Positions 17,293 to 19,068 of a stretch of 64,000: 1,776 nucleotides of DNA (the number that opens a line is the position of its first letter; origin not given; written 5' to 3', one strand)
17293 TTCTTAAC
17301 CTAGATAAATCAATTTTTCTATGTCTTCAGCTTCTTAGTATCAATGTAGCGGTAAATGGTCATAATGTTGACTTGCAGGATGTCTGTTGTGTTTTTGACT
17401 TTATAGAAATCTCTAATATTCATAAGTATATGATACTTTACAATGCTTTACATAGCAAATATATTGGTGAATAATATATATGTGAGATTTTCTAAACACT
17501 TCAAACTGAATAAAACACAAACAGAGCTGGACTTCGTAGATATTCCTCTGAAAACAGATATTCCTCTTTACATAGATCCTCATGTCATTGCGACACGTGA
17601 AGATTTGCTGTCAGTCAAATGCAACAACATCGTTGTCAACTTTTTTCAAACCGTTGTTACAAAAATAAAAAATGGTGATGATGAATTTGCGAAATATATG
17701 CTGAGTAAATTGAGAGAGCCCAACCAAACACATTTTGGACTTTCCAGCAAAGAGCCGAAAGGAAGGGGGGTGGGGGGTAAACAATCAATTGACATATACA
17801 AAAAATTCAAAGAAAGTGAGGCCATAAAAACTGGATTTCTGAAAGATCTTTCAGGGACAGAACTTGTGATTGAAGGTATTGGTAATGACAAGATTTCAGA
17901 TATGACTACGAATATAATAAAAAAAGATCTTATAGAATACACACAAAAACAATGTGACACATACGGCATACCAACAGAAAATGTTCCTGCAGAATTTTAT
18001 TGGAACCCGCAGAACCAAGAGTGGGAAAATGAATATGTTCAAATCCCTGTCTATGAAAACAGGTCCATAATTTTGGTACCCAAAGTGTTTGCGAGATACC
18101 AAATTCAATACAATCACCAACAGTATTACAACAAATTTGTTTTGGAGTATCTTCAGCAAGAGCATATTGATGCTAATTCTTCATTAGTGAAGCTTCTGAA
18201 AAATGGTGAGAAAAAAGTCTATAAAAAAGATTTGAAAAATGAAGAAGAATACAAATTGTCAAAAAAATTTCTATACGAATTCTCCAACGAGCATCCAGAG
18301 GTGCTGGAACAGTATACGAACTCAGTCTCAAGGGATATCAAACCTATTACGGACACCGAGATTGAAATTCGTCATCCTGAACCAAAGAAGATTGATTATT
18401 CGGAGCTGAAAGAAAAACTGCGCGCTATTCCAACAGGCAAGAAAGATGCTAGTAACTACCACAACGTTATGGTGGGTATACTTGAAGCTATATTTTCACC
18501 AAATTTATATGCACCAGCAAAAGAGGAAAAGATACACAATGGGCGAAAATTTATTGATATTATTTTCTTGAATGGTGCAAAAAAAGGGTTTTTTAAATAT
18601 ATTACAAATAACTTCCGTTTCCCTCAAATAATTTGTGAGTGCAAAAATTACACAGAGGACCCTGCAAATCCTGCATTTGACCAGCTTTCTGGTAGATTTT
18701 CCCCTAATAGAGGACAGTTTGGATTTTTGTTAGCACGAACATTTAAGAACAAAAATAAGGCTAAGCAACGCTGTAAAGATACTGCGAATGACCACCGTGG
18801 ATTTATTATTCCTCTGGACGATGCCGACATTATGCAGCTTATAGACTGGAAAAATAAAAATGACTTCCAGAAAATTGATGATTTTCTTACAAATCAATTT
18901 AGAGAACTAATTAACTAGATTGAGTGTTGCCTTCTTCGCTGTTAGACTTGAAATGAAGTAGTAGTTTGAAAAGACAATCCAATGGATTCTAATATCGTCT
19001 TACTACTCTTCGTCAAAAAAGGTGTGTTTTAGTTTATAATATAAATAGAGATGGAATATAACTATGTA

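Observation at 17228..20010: tRNA-Ser-adjacent AT-rich three-gene module: Mrr-cat nuclease fusion + HExxH mini-zincin + MazG-like NTP-PPase; candidate undescribed defence system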

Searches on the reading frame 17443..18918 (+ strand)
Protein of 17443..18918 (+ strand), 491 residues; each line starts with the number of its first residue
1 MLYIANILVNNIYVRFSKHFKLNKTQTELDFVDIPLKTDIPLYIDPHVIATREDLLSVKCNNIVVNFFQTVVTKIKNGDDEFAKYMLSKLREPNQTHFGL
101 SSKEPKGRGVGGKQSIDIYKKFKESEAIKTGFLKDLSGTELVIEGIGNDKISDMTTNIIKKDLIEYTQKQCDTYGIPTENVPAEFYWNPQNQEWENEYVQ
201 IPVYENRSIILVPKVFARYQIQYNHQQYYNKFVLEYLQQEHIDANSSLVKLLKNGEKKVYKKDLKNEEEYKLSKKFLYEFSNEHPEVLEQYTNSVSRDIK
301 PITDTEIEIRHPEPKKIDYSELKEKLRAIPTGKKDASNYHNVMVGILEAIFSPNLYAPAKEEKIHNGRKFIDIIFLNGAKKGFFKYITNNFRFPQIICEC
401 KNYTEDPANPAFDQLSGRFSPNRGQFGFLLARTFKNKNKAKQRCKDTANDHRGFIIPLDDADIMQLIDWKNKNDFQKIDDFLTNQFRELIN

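Call 4: search_protein_families(library=pfam, proteins=[window:17443-18918:+], max_evalue=0.1)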
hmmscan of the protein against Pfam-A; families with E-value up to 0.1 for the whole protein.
window:17443-18918:+ (491 aa): 0 families

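Call 5: search_protein_families(library=padloc, proteins=[window:17443-18918:+], max_evalue=0.1)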
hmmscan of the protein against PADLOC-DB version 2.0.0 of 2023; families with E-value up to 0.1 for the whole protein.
window:17443-18918:+ (491 aa): 2 families
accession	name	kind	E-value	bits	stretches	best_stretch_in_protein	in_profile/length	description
PDLC04597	PDC-M36A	-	1.1e-55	187.3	2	12-253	4-245/457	-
PDLC04598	PDC-M36A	-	3.7e-21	73.9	2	141-233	4-99/330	-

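Call 6: search_protein_families(library=ncbifam, proteins=[window:17443-18918:+], max_evalue=0.1)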
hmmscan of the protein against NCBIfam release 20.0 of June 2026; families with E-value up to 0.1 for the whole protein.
window:17443-18918:+ (491 aa): 0 families

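Call 7: search_protein_families(library=phrogs, proteins=[window:17443-18918:+], max_evalue=0.01)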
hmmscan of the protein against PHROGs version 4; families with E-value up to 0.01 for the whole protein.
window:17443-18918:+ (491 aa): 3 families
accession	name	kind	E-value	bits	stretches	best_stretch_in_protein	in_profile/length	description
phrog_27295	-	unknown function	1.1e-112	378.1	1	15-490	2-469/469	-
phrog_30194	-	unknown function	1e-17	65.3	1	14-218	8-210/478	-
phrog_31260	-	unknown function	2.8e-05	24.3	1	322-472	194-344/365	-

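Call 8: search_solved_structures(query=window:17443-18918:+, max_evalue=1, show_alignments=2)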
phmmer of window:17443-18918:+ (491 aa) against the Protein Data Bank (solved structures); distinct sequences matched with E-value up to 1: 1.
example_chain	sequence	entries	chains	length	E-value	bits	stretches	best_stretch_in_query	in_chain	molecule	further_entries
8spk_A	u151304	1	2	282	0.78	11.6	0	352-413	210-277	Lipase 1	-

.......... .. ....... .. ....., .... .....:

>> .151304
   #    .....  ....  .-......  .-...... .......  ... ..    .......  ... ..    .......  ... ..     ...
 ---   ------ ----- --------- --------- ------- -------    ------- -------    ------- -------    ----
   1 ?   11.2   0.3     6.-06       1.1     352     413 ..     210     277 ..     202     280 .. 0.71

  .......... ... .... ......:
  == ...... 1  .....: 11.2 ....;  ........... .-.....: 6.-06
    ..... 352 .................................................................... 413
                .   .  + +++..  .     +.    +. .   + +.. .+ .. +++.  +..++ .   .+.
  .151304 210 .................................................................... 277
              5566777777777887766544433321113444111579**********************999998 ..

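Call 9: find_homologous_proteins(query=window:17443-18918:+)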
Query window:17443-18918:+ (491 aa): 705 proteins with E <= 0.001 among 8000 candidates; the best 120 are listed.
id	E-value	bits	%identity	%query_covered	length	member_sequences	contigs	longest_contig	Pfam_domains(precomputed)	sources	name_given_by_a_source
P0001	0.0e+0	1118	100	100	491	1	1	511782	PF28123.1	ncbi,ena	-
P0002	6.5e-258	874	79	97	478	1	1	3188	PF28123.1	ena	-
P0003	8.8e-248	841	75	97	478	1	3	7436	PF28123.1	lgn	-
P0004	7.1e-208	709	77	79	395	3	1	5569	PF28123.1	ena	-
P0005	3.2e-202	691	61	97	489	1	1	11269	PF28123.1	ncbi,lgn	-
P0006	1.1e-201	689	62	97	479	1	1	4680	PF28123.1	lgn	-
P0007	4.2e-187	641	57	97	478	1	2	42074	PF28123.1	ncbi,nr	ncbi:MAG TPA: hypothetical protein VG965_04640 [Patescibacteria group bacterium]|nr:hypothetical pro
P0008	9.8e-185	633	58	97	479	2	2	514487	PF28123.1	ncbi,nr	ncbi:MAG TPA: hypothetical protein VKC53_02425 [Patescibacteria group bacterium]|nr:hypothetical pro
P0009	1.9e-183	629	57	97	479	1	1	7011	PF28123.1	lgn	-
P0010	3.6e-182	625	58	97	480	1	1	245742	PF28123.1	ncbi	-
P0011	3.8e-180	618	56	97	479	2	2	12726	PF28123.1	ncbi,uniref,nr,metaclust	ncbi:hypothetical protein A3A46_04550 [Candidatus Roizmanbacteria bacterium RIFCSPLOWO2_01_FULL_37_1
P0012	3.0e-179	615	57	97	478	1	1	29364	PF28123.1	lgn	-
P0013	3.6e-179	615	55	97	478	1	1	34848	PF28123.1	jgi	jgi:hypothetical protein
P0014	2.6e-177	609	55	97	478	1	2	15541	PF28123.1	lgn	-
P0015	1.6e-176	606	56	97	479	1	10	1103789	PF28123.1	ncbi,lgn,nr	ncbi:MAG: hypothetical protein HYW86_04235 [Candidatus Roizmanbacteria bacterium]|nr:MAG: hypothetic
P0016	8.6e-176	604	55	97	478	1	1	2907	PF28123.1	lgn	-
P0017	2.6e-173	595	56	97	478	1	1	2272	PF28123.1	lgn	-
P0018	9.9e-171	587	54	97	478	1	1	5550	PF28123.1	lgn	-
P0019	3.4e-162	559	53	97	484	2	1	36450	PF28123.1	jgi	jgi:hypothetical protein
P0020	2.0e-160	553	51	97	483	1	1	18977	PF28123.1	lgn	-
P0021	7.0e-160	551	52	92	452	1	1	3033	PF28123.1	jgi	jgi:hypothetical protein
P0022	1.2e-159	550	58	83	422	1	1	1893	PF28123.1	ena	-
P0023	2.1e-159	549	54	97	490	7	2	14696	PF28123.1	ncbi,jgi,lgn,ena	-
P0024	1.4e-158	547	54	97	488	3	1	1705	PF28123.1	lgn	-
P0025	1.2e-157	544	51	97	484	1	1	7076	PF28123.1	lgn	-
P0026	1.7e-157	543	53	97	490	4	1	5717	PF28123.1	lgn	-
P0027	2.6e-157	543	53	97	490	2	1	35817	PF28123.1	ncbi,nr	ncbi:MAG: hypothetical protein NUV61_00415 [Candidatus Azambacteria bacterium]|nr:hypothetical prote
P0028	3.5e-157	542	53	97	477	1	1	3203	PF28123.1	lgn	-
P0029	6.2e-157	541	51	97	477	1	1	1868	PF28123.1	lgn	-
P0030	7.9e-157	541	52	97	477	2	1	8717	PF28123.1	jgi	-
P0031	2.4e-156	539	48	97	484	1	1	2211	PF28123.1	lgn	-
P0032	4.7e-156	538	51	97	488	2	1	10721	PF28123.1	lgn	-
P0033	4.9e-156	538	52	97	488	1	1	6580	PF28123.1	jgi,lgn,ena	-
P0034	6.4e-156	538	52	97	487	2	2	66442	PF28123.1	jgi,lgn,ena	jgi:hypothetical protein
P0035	1.3e-155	537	51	97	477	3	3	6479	PF28123.1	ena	-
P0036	4.7e-155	535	53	97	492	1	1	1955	PF28123.1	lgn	-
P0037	5.3e-155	535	54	97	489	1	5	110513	PF28123.1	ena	-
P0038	8.5e-155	534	52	97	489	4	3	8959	PF28123.1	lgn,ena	-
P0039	8.9e-155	534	51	97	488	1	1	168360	PF28123.1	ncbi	-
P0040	9.9e-155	534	51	97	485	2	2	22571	PF28123.1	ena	-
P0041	1.1e-154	534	51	97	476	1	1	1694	PF28123.1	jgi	-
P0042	2.1e-154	533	52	97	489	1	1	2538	PF28123.1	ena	-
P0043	3.4e-154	532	51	97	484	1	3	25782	PF28123.1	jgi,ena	-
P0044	8.1e-154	531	51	97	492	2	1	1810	PF28123.1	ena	-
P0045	8.2e-154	531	50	97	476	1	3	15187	PF28123.1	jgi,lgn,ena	-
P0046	1.7e-153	530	51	97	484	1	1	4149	PF28123.1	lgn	-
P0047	2.4e-153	529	52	97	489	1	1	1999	PF28123.1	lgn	-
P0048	3.0e-153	529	51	97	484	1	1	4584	PF28123.1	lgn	-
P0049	3.6e-153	529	51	97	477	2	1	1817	PF28123.1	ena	-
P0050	8.7e-153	528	52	97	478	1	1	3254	PF28123.1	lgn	-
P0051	1.3e-151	524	53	97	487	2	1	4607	PF28123.1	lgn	-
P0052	2.2e-151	523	51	97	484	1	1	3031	PF28123.1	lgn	-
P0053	2.8e-151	523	50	97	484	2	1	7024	PF28123.1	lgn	-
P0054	7.7e-151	521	47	98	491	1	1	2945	PF28123.1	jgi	jgi:hypothetical protein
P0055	1.9e-150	520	49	97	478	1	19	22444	PF28123.1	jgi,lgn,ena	-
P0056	7.3e-150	518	51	97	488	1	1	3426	PF28123.1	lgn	-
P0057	7.4e-150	518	52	97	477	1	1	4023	PF28123.1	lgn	-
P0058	1.1e-149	517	49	97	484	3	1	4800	PF28123.1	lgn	-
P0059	1.9e-149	517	52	97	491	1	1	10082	PF28123.1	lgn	-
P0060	2.5e-149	516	51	97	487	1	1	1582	PF28123.1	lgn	-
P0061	2.5e-149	516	52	97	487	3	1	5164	PF28123.1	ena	-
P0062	2.7e-149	516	52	97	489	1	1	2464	PF28123.1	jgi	jgi:hypothetical protein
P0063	5.2e-149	515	49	97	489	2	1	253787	PF28123.1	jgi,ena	-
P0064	1.1e-148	514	50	97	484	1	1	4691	PF28123.1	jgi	jgi:hypothetical protein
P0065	2.1e-148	513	48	97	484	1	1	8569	PF28123.1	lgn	-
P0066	1.1e-147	511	51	97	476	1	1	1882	PF28123.1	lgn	-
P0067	1.6e-147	510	51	97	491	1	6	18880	PF28123.1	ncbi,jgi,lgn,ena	-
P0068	2.4e-147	510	51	97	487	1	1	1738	PF28123.1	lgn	-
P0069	2.6e-147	510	51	97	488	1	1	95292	PF28123.1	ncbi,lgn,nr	ncbi:MAG: hypothetical protein Q7R49_01515 [Candidatus Daviesbacteria bacterium]|nr:hypothetical pro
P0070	2.9e-147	509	50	97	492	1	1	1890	PF28123.1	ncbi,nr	ncbi:MAG: hypothetical protein Q7K55_09445 [Candidatus Levybacteria bacterium]|nr:hypothetical prote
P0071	5.7e-147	508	47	97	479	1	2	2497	PF28123.1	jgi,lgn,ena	-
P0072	6.0e-147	508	50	97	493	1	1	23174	PF28123.1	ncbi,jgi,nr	ncbi:hypothetical protein C4568_00215 [Candidatus Parcubacteria bacterium]|nr:MAG: hypothetical prot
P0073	1.1e-146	507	51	97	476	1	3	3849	PF28123.1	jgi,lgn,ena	-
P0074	1.4e-146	507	49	97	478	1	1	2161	PF28123.1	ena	-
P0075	1.6e-146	507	51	97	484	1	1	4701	PF28123.1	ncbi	-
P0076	3.0e-146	506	50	97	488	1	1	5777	PF28123.1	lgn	-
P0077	4.1e-146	506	48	97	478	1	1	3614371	PF28123.1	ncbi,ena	-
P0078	5.9e-146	505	47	97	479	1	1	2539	PF28123.1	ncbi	-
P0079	1.3e-145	504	49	94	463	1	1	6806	PF28123.1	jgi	jgi:hypothetical protein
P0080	2.0e-145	503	50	97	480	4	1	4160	PF28123.1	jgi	-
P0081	7.4e-145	502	47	99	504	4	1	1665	PF28123.1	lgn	-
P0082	6.9e-144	498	48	97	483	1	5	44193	PF28123.1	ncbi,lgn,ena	-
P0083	7.5e-144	498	47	97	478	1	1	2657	PF28123.1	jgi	jgi:hypothetical protein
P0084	1.5e-143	497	48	97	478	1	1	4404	PF28123.1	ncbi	ncbi:MAG: hypothetical protein ACTHQE_06355 [Thermomicrobiales bacterium]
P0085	5.3e-143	495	47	97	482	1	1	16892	PF28123.1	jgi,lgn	jgi:hypothetical protein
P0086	1.1e-142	494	50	97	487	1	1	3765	PF28123.1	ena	-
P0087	1.8e-142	494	47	97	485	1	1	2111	PF28123.1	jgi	jgi:hypothetical protein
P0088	2.2e-142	493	49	97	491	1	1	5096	PF28123.1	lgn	-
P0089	7.4e-142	492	46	97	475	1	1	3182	PF28123.1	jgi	jgi:hypothetical protein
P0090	1.2e-141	491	47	98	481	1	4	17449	PF28123.1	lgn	-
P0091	1.4e-141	491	46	97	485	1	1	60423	PF28123.1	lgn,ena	-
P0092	1.9e-141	490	48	97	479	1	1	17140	PF28123.1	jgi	jgi:hypothetical protein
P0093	2.3e-141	490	48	97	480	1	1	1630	PF28123.1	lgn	-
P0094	4.7e-141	489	49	97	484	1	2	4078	PF28123.1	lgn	-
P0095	7.1e-141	488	47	97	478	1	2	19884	PF28123.1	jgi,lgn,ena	-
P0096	1.0e-140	488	46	97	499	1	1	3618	PF28123.1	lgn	-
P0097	1.7e-140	487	48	97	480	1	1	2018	PF28123.1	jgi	jgi:hypothetical protein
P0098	7.4e-140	485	46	98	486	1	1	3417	PF28123.1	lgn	-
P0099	1.1e-139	484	49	92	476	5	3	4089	PF28123.1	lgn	-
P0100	1.4e-139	484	45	97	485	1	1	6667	PF28123.1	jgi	jgi:hypothetical protein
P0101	2.0e-139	484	47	93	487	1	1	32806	PF28123.1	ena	-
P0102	2.5e-139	483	48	97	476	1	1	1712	PF28123.1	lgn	-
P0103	4.0e-139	483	47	97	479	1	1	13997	PF28123.1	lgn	-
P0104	6.9e-139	482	48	97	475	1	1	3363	PF28123.1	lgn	-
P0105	1.2e-138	481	48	97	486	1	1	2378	PF28123.1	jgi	jgi:hypothetical protein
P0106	6.9e-138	479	46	97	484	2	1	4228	PF28123.1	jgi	jgi:hypothetical protein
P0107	9.1e-138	478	47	93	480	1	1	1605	PF28123.1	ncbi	-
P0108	1.5e-137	477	45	97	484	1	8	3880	PF28123.1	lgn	-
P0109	1.9e-137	477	46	97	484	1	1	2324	PF28123.1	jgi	jgi:hypothetical protein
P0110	1.1e-136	475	46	97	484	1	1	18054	PF28123.1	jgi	-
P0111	1.9e-136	474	46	97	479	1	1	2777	PF28123.1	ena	-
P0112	2.7e-136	473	44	97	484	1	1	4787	PF28123.1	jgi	jgi:hypothetical protein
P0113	2.9e-136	473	46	97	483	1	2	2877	PF28123.1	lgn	-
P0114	3.9e-136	473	47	97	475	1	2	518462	PF28123.1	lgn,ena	-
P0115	4.5e-136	473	46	97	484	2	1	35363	PF28123.1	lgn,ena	-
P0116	7.1e-136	472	47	97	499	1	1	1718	PF28123.1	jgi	jgi:hypothetical protein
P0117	1.0e-135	471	45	97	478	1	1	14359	PF28123.1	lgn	-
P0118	1.5e-135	471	47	93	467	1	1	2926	PF28123.1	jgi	jgi:hypothetical protein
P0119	2.0e-135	470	45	97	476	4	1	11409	PF28123.1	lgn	-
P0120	2.6e-135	470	47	97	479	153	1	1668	PF28123.1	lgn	-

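Call 12: find_related_loci(query=A1, collection=genome_contigs, flank=10000)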
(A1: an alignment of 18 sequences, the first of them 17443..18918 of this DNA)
Query A1 (491 aa) in genome_contigs; peptide patterns used: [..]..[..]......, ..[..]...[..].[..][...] (x = any residue, [..] = any of these).
199 stretches matched a pattern; 153 encode a relative of the query (tblastn E <= 1e-3); the best 80 are kept; 80 distinct loci.
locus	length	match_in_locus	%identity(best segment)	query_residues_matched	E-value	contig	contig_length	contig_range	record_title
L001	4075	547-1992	59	11-490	0e+0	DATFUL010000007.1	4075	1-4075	MAG TPA_asm: Patescibacteria group bacterium isolate SMAG_U9436 k141_1380300, whole genome shotgun sequence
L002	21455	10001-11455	57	6-490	0e+0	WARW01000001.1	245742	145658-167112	MAG: Patescibacteria group bacterium isolate AMAZON02 genome_1, whole genome shotgun sequence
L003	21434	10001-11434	56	14-490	1e-171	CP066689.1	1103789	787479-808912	MAG: Candidatus Roizmanbacteria bacterium isolate NC_groundwater_538_Ag_S-0.1um_35_236 chromosome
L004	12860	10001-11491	52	1-490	1e-162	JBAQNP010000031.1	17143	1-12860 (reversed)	MAG: Candidatus Moraniibacteriota bacterium isolate MFD12002_ilm_asm_bin49 k127_30733, whole genome shotgun sequence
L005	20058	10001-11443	53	16-490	1e-162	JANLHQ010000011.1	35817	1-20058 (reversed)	MAG: Candidatus Azambacteria bacterium isolate P6-21 k99_7347, whole genome shotgun sequence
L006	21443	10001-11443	51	16-490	2e-160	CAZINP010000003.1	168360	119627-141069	MAG TPA_asm: uncultured Gammaproteobacteria bacterium isolate binchicken_co27_465 genome assembly, contig: NODE_108_leng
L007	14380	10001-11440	52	13-490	5e-159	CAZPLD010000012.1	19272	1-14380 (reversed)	MAG TPA_asm: uncultured Candidatus Saccharibacteria bacterium isolate binchicken_co227_99 genome assembly, contig: NODE_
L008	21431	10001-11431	51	14-490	3e-159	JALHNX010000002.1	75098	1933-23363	MAG: Pyrinomonadaceae bacterium isolate Bin_76_1 c_000000001979, whole genome shotgun sequence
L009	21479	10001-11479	49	7-490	5e-157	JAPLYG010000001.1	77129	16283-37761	MAG: Candidatus Parcubacteria bacterium isolate LacPavin_0920_SED5_MAG_38_14 LacPavin_0920_SED5_scaffold_3108520, whole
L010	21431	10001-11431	48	14-490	6e-156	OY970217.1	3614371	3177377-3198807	MAG: uncultured Chloroflexia bacterium isolate MFD05684.bin.1.130 genome assembly, chromosome: 1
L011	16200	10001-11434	50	16-490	7e-153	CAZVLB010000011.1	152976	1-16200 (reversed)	MAG TPA_asm: uncultured Ignavibacteria bacterium isolate SRP141376_co2_208 genome assembly, contig: NODE_216_length_1529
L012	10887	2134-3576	51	16-490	5e-152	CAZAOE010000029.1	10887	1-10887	MAG TPA_asm: uncultured Gammaproteobacteria bacterium isolate SRP178699_co1_436 genome assembly, contig: NODE_8246_lengt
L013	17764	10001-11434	50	16-490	4e-151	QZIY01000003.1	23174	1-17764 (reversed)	MAG: Candidatus Parcubacteria bacterium isolate SURF_53 Ga0104751_1003312, whole genome shotgun sequence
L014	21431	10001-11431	49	14-490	6e-151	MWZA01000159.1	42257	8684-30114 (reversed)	MAG: Acidobacteria bacterium 5-1 NODE_12_length_42257_cov_7.54441_ID_876, whole genome shotgun sequence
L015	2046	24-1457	50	16-490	2e-162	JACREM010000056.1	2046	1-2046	MAG: Candidatus Gottesmanbacteria bacterium isolate NC_groundwater_1699_Pr3_B-0.1um_43_117 SR-2_scaffold_141_1800361, wh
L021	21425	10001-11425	46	14-491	3e-142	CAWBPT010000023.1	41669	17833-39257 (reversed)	MAG: uncultured delta proteobacterium isolate MFD04408.bin.1.190 genome assembly, contig: contig_32039, whole genome sho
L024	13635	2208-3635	47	14-490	5e-140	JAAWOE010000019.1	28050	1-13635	MAG: Clostridia bacterium isolate ABMPRH_60_1 SL341408_scaffold_2583, whole genome shotgun sequence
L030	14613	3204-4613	46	15-491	2e-136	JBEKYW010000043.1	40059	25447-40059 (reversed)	MAG: Bryobacteraceae bacterium isolate SPRUCE 684 SPRUCE_684_43, whole genome shotgun sequence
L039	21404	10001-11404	45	16-486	8e-130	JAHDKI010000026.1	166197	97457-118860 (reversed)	MAG: Syntrophaceae bacterium isolate LM1-B42D k141_136076, whole genome shotgun sequence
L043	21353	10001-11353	46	12-464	2e-128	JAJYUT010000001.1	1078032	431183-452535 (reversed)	MAG: Proteobacteria bacterium isolate FK1.bin31 NODE_2_length_1078032_cov_15.829691, whole genome shotgun sequence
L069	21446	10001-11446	41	14-491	1e-118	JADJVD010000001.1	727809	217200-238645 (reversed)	MAG: Hyphomicrobiales bacterium isolate Hjor_18-Q3-R7-51_BAT3C.155 tig00002302-10-7271530, whole genome shotgun sequence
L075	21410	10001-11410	41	12-479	1e-116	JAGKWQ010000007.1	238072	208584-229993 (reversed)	MAG: Cellvibrionaceae bacterium isolate C8_D7_007 C8_D7_007_6, whole genome shotgun sequence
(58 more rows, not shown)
